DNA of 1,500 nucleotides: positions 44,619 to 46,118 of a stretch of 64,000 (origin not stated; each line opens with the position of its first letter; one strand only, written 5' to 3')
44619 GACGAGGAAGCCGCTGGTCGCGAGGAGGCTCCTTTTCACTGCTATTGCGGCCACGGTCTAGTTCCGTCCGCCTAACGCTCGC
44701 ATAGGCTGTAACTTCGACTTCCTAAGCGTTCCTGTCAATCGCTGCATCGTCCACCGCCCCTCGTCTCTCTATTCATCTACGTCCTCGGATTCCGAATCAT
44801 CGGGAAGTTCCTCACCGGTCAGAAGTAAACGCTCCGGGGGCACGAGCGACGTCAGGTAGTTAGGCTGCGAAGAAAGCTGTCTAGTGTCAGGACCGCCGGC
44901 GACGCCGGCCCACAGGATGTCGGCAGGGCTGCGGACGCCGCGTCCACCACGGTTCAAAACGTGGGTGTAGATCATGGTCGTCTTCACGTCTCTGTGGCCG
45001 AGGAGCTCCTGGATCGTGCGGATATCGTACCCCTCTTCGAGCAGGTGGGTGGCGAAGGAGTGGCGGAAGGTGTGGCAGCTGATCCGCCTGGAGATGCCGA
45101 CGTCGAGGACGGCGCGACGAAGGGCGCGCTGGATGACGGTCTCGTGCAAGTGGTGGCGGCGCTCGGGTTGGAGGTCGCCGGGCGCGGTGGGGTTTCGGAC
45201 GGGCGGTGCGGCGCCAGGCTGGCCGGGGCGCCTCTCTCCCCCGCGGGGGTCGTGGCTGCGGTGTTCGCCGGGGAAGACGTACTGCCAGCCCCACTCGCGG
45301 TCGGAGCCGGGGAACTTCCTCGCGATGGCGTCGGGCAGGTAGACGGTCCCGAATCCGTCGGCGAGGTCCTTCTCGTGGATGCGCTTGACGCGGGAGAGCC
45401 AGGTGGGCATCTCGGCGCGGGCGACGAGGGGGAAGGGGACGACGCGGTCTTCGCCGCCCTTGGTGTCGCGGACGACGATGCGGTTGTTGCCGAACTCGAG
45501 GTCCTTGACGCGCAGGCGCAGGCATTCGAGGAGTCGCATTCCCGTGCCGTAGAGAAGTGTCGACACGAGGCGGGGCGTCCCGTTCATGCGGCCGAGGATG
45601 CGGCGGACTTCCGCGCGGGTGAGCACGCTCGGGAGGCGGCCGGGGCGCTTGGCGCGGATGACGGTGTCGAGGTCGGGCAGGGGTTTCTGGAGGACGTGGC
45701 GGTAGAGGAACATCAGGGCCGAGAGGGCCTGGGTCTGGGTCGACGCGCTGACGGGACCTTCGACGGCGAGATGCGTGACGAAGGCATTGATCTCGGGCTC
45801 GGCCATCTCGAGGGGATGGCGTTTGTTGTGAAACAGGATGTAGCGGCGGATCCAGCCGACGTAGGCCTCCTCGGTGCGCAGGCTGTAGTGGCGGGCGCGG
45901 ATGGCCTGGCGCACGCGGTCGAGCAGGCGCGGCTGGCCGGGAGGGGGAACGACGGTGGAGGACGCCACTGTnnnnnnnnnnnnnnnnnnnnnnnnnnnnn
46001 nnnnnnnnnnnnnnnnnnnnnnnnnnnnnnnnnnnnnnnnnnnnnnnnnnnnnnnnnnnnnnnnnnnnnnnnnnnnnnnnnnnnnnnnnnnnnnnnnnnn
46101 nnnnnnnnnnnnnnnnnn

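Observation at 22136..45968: Large chromosomal integron: intI, attI and about 29 attC-bounded cassettes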

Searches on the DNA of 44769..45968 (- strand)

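Call 56: build_rna_model(alignment_id=A3, structure=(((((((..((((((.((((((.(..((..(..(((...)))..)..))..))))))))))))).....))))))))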
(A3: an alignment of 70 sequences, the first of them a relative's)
Model R1 built from alignment A3 (70 sequences, 76 columns); structure: as given.
model positions 76; base pairs 26; branch points 0; effective number of sequences 1.35; information 0.743 bits per position. Calibrated on 0.2 Mb of random sequence (short: E-values are rough).
structure used (alignment columns):
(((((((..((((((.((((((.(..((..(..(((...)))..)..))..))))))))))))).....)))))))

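Call 57: search_with_rna_model(model_id=R1, source=window, max_evalue=10, filters=off)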
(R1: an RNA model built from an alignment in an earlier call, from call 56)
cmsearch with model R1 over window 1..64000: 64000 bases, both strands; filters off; matches with E-value up to 10: 130.
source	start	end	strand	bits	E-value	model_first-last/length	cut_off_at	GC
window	30724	30799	-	100.8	1.2e-23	1-76/76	no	0.72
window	39667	39742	-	100.7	1.3e-23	1-76/76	no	0.74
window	42014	42089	-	100.7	1.3e-23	1-76/76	no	0.74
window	42553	42628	-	100.7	1.3e-23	1-76/76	no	0.74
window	43745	43820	-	100.7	1.3e-23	1-76/76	no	0.74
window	37601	37676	-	100.4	1.5e-23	1-76/76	no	0.74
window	27911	27986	-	99.1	3.3e-23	1-76/76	no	0.75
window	44261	44336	-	97.9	6.5e-23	1-76/76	no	0.76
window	34214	34289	-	93.3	1.1e-21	1-76/76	no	0.75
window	40780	40855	-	92.6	1.6e-21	1-76/76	no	0.74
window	43244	43319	-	92.6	1.6e-21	1-76/76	no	0.74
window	27263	27338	-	92.2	2e-21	1-76/76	no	0.74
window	34724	34799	-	90.9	4.6e-21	1-76/76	no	0.74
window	39195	39270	-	90.9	4.6e-21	1-76/76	no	0.74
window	41549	41625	-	90.8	4.6e-21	1-76/76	no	0.75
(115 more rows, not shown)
